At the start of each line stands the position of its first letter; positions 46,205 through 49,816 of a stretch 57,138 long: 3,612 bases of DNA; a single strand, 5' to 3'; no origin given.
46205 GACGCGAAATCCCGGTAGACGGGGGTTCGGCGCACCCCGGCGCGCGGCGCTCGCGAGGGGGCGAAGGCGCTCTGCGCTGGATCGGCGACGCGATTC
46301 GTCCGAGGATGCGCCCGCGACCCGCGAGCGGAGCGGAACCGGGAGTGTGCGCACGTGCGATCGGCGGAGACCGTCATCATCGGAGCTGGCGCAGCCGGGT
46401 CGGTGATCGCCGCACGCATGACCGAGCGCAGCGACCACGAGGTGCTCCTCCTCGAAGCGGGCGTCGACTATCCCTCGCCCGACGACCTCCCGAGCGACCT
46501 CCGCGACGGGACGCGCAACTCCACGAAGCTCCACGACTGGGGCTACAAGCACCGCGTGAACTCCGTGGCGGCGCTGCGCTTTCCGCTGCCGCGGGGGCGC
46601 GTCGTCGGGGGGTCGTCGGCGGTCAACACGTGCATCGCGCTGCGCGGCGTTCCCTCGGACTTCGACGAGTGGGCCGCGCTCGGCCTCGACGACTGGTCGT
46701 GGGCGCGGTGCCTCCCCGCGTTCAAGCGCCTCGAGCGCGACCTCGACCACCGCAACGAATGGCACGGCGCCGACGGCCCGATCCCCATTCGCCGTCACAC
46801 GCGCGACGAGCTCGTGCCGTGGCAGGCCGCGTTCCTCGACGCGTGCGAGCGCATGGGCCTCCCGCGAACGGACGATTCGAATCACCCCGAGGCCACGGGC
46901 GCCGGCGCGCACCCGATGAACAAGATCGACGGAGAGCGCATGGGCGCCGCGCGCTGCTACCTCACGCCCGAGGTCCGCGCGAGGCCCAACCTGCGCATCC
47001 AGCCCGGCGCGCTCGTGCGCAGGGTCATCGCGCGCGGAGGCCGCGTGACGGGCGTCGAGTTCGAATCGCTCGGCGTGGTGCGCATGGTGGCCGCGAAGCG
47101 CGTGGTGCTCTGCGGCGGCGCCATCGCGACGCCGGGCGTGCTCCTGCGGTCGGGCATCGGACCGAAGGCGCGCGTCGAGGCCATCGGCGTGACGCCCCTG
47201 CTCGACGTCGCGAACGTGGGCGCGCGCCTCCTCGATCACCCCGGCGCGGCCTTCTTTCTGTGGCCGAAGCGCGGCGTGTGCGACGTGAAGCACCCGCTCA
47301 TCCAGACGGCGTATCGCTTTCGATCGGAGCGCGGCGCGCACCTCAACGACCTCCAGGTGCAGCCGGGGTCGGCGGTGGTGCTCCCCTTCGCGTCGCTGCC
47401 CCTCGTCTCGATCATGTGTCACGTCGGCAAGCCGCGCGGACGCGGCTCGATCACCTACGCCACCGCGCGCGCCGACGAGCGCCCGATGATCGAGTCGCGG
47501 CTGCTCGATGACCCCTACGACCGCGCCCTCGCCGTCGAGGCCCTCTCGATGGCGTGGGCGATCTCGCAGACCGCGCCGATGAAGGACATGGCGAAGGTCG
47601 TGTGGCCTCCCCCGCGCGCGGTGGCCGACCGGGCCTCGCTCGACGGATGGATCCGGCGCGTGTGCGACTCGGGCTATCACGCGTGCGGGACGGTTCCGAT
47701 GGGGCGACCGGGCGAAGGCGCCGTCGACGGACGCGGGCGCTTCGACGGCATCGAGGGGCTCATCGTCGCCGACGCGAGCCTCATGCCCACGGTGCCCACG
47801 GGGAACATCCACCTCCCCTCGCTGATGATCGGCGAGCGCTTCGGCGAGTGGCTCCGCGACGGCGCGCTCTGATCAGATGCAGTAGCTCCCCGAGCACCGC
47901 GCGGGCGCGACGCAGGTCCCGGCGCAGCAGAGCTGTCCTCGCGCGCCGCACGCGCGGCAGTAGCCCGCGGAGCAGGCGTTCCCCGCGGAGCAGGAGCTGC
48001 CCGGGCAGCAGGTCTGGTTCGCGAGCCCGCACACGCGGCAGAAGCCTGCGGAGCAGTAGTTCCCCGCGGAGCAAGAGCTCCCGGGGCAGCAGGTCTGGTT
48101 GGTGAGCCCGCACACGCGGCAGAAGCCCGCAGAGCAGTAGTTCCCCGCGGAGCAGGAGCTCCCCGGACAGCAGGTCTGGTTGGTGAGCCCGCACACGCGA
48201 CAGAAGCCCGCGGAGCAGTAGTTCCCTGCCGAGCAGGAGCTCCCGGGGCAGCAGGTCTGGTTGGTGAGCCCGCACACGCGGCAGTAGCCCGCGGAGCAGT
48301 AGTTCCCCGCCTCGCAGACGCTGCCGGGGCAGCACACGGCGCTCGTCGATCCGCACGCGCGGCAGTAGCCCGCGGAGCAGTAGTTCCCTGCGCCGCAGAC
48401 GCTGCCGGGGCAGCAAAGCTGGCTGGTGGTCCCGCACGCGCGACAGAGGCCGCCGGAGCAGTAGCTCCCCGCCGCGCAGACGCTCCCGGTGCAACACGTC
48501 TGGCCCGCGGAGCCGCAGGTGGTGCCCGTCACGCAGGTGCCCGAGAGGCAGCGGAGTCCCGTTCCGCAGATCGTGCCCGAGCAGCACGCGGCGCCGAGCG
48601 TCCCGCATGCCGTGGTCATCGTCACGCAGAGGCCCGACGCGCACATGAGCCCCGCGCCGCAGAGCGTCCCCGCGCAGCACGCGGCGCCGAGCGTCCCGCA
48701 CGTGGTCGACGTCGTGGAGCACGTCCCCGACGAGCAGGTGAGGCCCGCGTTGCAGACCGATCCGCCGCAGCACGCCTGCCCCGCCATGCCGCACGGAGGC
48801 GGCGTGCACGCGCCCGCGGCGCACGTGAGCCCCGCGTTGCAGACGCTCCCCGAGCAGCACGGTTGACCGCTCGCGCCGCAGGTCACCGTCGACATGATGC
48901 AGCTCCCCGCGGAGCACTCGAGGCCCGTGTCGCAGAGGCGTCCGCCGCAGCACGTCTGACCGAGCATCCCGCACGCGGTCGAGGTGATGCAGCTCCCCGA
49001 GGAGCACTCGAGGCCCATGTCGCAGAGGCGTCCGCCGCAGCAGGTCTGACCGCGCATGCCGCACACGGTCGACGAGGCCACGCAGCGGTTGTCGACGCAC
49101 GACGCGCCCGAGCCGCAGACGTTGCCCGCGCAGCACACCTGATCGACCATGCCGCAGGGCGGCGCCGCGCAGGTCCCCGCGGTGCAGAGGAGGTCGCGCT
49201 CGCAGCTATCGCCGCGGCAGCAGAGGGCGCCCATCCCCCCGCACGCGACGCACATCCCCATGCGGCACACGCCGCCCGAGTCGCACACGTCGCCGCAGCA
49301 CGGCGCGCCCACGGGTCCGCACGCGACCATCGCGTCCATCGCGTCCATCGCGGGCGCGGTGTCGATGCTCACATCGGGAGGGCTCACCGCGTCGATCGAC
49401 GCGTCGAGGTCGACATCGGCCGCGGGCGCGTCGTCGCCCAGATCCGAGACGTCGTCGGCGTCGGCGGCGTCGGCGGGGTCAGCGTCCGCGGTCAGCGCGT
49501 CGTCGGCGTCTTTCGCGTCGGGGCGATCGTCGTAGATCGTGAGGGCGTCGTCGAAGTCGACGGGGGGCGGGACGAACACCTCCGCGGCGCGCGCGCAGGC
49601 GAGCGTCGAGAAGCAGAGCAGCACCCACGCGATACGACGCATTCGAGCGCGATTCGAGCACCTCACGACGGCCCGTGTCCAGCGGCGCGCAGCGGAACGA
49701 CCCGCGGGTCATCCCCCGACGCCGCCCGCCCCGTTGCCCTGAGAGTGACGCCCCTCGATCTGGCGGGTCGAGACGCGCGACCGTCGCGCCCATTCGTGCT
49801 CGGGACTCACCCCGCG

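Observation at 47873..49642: Secreted protein built from about 19 cysteine-rich 24-27-aa modules with near-identical 81-bp DNA repeats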

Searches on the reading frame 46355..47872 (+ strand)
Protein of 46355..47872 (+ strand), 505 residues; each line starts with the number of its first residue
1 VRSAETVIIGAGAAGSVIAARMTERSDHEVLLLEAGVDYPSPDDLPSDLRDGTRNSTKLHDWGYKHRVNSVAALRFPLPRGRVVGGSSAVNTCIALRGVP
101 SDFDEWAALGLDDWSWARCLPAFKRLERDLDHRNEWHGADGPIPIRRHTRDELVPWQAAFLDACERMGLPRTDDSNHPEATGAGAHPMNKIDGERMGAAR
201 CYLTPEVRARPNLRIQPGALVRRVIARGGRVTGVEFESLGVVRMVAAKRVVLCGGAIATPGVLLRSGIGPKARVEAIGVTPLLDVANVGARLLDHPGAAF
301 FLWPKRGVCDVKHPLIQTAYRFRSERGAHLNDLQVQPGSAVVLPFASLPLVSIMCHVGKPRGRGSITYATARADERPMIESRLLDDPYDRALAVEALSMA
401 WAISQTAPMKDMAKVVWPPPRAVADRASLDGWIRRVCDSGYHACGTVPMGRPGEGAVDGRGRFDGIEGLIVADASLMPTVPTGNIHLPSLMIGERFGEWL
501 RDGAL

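Call 5: search_protein_families(library=pfam, proteins=[window:46355-47872:+], max_evalue=1)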
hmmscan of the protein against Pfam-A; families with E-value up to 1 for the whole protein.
window:46355-47872:+ (505 aa): 10 families
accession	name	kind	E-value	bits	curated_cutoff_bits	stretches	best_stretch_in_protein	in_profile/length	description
PF00732.25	GMC_oxred_N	-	3.8e-43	148.3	23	1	6-296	3-217/218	GMC oxidoreductase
PF05199.19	GMC_oxred_C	-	3.1e-25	89.8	24.6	1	360-493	1-139/139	GMC oxidoreductase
PF01266.30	DAO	-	6.4e-06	26.4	27.9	1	6-36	2-31/353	FAD dependent oxidoreductase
PF13450.12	NAD_binding_8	-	4.9e-05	24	21.9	1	8-36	1-28/68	NAD(P)-binding Rossmann-like domain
PF00890.30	FAD_binding_2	-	0.00053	19.7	20.4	2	206-258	151-205/414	FAD binding domain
PF05834.18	Lycopene_cycl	-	0.0029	17.2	23.4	1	7-42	3-39/380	Lycopene cyclase protein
PF07992.20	Pyr_redox_2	-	0.0052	16.7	26.1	1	6-41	3-37/291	Pyridine nucleotide-disulphide oxidoreductase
PF02558.23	ApbA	-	0.029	14.4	22.2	1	7-33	2-27/150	Ketopantoate reductase PanE/ApbA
PF03486.20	HI0933_like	-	0.029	14.2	50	1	5-36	2-32/244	HI0933-like protein Rossmann domain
PF12831.13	FAD_oxidored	-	0.23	11.2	27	0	7-35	3-30/416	FAD dependent oxidoreductase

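Call 6: search_protein_families(library=ncbifam, proteins=[window:46355-47872:+], max_evalue=1)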
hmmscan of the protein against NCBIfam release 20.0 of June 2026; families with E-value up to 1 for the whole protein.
window:46355-47872:+ (505 aa): 19 families
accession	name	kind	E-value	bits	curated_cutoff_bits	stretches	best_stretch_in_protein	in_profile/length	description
NF002550.0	PRK02106.1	subfamily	3.3e-97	326.3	605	2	3-295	5-299/563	choline dehydrogenase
TIGR03970.1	mycofact_MftG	equivalog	1.6e-93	314.3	387.45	1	5-500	2-486/487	mycofactocin dehydrogenase MftG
TIGR01810.1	betA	equivalog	7.6e-83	278.9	732.1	2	7-295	3-292/532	choline dehydrogenase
TIGR04542.1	GMC_mycofac_2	equivalog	9.9e-39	133.6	400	2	6-269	2-238/425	mycofactocin system GMC family oxidoreductase MftG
NF038210.1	GMC_mycofac_3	equivalog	5.3e-23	81.6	300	2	7-108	2-94/418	mycofactocin system GMC family oxidoreductase MftG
NF005701.0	PRK07512.1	equivalog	3.2e-05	22.5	528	1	191-258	129-197/516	L-aspartate oxidase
TIGR00551.1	nadB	equivalog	0.00081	18.2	452.75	1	200-257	131-188/489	L-aspartate oxidase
NF058674.1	CholsOxChoxAB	equivalog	0.012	14.1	850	1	6-48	8-48/535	cholesterol oxidase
TIGR00275.1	TIGR00275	subfamily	0.017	14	183.8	1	7-35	2-29/401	aminoacetone oxidase family FAD-binding enzyme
TIGR02032.1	GG-red-SF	subfamily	0.041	13.6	158.8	1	6-35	3-31/297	geranylgeranyl reductase family protein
TIGR01790.1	carotene-cycl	subfamily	0.043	13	209.5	1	7-41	3-36/387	lycopene cyclase family protein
NF005091.0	PRK06522.2-2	equivalog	0.058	12.6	252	1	6-31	4-30/302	2-dehydropantoate 2-reductase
TIGR01988.1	Ubi-OHases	subfamily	0.13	11.1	224.65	1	6-37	2-33/387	ubiquinone biosynthesis hydroxylase, UbiH/UbiF/VisC/COQ6 family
TIGR00745.1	apbA_panE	subfamily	0.2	10.9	141.35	1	7-33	3-28/305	2-dehydropantoate 2-reductase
NF004992.0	PRK06370.1-4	equivalog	0.23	9.8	629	1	3-32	4-32/459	FAD-containing oxidoreductase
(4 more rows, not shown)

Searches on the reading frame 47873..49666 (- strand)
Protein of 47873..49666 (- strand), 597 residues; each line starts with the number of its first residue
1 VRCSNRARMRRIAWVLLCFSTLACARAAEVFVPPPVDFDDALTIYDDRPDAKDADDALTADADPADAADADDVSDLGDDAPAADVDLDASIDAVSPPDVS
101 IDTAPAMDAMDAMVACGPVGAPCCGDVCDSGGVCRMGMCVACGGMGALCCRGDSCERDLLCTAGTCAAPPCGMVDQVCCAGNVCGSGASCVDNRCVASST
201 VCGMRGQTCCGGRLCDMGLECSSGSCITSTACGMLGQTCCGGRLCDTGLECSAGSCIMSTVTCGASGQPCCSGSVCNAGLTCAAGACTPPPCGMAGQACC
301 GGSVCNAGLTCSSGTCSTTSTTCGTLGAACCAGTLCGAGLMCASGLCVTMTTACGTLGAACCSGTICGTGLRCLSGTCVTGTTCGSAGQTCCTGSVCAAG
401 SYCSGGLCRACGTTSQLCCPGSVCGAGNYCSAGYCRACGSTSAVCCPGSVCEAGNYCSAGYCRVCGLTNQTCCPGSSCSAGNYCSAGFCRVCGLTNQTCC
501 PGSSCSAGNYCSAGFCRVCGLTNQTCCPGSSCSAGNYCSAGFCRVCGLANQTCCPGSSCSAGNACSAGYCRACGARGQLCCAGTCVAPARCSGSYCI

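Call 5: search_protein_families(library=pfam, proteins=[window:47873-49666:-], max_evalue=1)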
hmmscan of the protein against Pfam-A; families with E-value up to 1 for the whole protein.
window:47873-49666:- (597 aa): 0 families

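Call 6: search_protein_families(library=ncbifam, proteins=[window:47873-49666:-], max_evalue=1)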
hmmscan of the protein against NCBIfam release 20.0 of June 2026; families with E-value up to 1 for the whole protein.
window:47873-49666:- (597 aa): 2 families
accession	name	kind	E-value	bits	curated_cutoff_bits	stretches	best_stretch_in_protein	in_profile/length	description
NF038329.2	gly_rich_SclB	equivalog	2.5e-05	23.4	325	2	385-568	135-313/442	LPXTG-anchored collagen-like adhesin Scl2/SclB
NF038330.1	adhesin_SclA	exception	0.032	13.9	400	0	201-317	133-243/405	LPXTG-anchored collagen-like adhesin Scl1/SclA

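Call 7: search_solved_structures(query=window:47873-49666:-, max_evalue=10, show_alignments=3)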
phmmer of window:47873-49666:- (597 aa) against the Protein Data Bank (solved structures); distinct sequences matched with E-value up to 10: 0.

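Call 8: find_homologous_proteins(query=window:47873-49666:-)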
Query window:47873-49666:- (597 aa): 47 proteins with E <= 0.001 among 8000 candidates.
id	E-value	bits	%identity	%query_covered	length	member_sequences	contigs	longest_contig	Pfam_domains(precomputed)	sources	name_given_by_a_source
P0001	4.2e-63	232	37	77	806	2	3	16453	-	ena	-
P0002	7.6e-47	178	33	70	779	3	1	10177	-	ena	-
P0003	8.1e-32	129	56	24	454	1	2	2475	-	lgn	-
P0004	2.2e-28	117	49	34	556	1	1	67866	-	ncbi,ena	-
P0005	3.0e-25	107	41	44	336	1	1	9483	-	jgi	jgi:hypothetical protein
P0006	3.1e-25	107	41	64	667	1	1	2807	-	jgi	jgi:hypothetical protein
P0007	2.0e-22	98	40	43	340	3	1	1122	-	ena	-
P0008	1.3e-21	95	43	42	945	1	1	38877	-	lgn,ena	-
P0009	3.1e-20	90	42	43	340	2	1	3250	-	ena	-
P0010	3.7e-20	90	42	49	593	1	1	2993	-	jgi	jgi:hypothetical protein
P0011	2.1e-18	84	44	29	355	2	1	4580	-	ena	-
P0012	2.2e-18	84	42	44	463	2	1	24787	-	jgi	jgi:hypothetical protein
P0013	9.7e-18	82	42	48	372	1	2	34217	-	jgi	jgi:hypothetical protein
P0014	1.5e-17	82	46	23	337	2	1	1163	-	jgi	jgi:hypothetical protein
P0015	2.3e-17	81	38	43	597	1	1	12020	-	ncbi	-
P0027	1.2e-9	55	35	43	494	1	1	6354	-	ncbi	-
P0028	2.3e-9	54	34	47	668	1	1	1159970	-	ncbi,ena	-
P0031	1.3e-8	52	37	43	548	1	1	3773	-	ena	-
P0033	4.9e-8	50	38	31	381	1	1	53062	-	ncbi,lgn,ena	-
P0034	6.3e-8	50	35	53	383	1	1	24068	-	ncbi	-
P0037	1.6e-7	48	38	26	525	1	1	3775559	-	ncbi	-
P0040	6.5e-6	43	37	42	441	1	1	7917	-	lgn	-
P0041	8.5e-6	43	51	15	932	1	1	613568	-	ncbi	-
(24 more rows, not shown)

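Call 21: find_encoding_contigs(protein=P0004, flank=6000, max_places=3)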
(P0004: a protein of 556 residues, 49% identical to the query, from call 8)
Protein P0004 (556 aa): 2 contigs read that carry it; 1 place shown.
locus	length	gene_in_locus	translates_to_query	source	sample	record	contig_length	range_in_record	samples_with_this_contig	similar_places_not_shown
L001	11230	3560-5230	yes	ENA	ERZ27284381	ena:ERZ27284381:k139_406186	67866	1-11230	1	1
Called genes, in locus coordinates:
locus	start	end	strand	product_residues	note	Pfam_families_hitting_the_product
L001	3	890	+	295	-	?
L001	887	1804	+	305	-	PF07719:TPR_2 (faint), PF13620:CarboxypepD_reg (faint), PF08308:PEGA (faint)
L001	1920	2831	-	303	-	-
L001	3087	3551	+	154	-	-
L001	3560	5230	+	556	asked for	-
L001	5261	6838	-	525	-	PF00675:Peptidase_M16, PF05193:Peptidase_M16_C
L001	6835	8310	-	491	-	PF00675:Peptidase_M16, PF05193:Peptidase_M16_C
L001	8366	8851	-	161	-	-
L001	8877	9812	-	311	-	PF14378:PAP2_3, PF01569:PAP2 (weak)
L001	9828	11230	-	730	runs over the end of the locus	-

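Call 32: find_encoding_contigs(protein=P0037, flank=6000, max_places=2)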
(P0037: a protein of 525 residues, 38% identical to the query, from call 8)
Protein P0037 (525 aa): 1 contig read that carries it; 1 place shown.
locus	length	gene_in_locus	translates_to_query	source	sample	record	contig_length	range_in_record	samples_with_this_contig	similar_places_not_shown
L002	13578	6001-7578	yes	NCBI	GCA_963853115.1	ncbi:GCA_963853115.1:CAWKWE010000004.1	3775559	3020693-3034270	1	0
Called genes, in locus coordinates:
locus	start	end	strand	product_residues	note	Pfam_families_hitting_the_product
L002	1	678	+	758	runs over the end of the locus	PF01751:Toprim (weak), PF01131:Topoisom_bac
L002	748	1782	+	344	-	PF01208:URO-D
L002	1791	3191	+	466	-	PF01593:Amino_oxidase, PF13450:NAD_binding_8, PF13454:NAD_binding_9 (faint)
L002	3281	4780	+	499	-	PF00069:Pkinase, PF03109:ABC1 (faint), PF07714:PK_Tyr_Ser-Thr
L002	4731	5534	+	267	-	PF13620:CarboxypepD_reg (faint), PF08308:PEGA (faint)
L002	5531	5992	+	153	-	-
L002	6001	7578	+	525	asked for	-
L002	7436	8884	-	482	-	PF00675:Peptidase_M16, PF05193:Peptidase_M16_C (weak)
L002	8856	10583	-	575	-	PF00675:Peptidase_M16, PF05193:Peptidase_M16_C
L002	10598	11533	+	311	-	PF05661:DUF808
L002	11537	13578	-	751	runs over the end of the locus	PF04151:PPC (faint), PF00656:Peptidase_C14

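Call 36: find_related_loci(query=window:47873-49642:-, collection=genome_contigs, flank=8000)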
Query window:47873-49642:- (589 aa) in genome_contigs; peptide patterns used: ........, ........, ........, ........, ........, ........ (x = any residue, [..] = any of these).
119 stretches matched a pattern; 3 encode a relative of the query (tblastn E <= 1e-3); 3 distinct loci.
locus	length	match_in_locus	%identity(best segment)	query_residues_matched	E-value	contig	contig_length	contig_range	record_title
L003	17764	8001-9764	91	1-589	0e+0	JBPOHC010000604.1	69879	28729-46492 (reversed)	MAG: Myxococcota bacterium isolate MAG_1 c_000000106297, whole genome shotgun sequence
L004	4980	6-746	75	107-589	1e-97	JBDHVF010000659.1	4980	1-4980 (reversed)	MAG: Polyangiales bacterium isolate AS-MESO-3CA.253 NODE_67629_length_4980_cov_4.408117, whole genome shotgun sequence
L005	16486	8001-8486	32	389-539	1e-5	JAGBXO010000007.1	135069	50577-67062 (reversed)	MAG: Alphaproteobacteria bacterium isolate RGIG9538 Yak_Colon-2__c481989, whole genome shotgun sequence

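Call 59: list_cluster_members(proteins=[P0004, P0015, P0027, P0028, P0033, P0034, P0037, P0041])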
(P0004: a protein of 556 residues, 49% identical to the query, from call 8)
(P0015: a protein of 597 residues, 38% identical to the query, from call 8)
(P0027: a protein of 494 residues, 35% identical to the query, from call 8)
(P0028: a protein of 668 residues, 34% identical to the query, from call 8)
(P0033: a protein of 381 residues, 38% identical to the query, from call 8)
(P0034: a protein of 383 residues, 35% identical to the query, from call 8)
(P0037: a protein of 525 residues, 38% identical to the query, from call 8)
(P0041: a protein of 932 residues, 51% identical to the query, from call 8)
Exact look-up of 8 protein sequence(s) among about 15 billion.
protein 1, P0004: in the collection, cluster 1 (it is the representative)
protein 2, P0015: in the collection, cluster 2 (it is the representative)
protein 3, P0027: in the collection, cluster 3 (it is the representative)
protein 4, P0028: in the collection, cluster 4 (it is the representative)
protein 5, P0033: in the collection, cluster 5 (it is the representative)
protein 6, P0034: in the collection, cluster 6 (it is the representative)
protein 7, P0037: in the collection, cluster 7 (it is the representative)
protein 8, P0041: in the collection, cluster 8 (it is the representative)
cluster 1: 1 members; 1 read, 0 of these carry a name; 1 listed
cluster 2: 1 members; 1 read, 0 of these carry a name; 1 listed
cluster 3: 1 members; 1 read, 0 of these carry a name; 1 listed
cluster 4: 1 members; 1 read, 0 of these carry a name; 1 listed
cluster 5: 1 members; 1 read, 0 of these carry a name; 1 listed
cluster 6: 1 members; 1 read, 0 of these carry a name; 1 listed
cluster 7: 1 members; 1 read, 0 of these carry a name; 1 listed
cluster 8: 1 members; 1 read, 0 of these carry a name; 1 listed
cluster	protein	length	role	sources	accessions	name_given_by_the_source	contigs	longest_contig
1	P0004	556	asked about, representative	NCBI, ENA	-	-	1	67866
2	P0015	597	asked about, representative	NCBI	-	-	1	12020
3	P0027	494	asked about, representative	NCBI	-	-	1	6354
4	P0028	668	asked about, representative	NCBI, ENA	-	-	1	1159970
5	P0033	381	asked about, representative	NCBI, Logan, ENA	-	-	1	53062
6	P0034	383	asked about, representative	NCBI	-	-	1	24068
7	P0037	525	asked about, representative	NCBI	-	-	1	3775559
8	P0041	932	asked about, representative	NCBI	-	-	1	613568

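Call 66: predict_structure(alignment_id=A3)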
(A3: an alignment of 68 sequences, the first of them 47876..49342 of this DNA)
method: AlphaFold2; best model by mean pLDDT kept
length: 489 residues; sequences in the alignment: 68
mean_pLDDT: 76.4   pTM: 0.44
mean pLDDT of the five models: 76.4, 76.4, 75.7, 75.1, 74.6
residues with pLDDT >= 90: 196; 70-90: 144; 50-70: 56; < 50: 93
segments of 3 or more residues with pLDDT < 50: 1-9, 11-43, 45-72, 239-243, 245-247, 251-254, 256-264
pLDDT, mean of each block of 10 residues (from residue 1): 40 35 38 38 38 38 39 55 62 66 68 78 79 82 88 79 89 90 85 82 85 70 74 65 46 44 60 78 90 94 96 94 97 96 94 96 94 94 95 91 95 94 92 95 93 92 90 85 87
secondary structure, 60 per line:
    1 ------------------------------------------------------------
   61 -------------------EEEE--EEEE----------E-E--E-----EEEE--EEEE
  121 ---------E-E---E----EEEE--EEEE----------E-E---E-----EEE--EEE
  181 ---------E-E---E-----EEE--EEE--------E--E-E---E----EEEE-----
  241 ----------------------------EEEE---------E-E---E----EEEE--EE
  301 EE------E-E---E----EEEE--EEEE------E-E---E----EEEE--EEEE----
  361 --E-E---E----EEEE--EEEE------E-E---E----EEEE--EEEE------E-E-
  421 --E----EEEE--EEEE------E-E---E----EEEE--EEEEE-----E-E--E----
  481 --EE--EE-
elements in order: E80-83 E86-89 E111-114 E117-120 E141-144 E147-150 E173-175 E178-180 E202-204 E207-209 E232-235 E269-272 E293-296 E299-302 E320-323 E326-329 E347-350 E353-356 E374-377 E380-383 E401-404 E407-410 E428-431 E434-437 E455-458 E461-465

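Call 68: search_protein_families(library=pfam, proteins=[P0040, P0031], max_evalue=0.01)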
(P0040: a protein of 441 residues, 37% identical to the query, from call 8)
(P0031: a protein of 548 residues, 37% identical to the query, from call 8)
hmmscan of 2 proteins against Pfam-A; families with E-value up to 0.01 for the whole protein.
P0040 (441 aa): 0 families

P0031 (548 aa): 0 families

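Call 70: find_related_loci(query=window:47873-49642:-, collection=metagenome_contigs, flank=3000)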
Query window:47873-49642:- (589 aa) in metagenome_contigs; peptide patterns used: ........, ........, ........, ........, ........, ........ (x = any residue, [..] = any of these).
162 stretches matched a pattern; 4 encode a relative of the query (tblastn E <= 1e-3); 4 distinct loci.
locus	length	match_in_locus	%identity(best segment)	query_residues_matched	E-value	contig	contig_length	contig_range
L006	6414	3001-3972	37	75-568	4e-23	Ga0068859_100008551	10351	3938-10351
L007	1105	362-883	40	85-575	8e-15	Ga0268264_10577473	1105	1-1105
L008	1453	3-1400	32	102-574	7e-13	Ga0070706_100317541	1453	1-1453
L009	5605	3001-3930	42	106-554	4e-11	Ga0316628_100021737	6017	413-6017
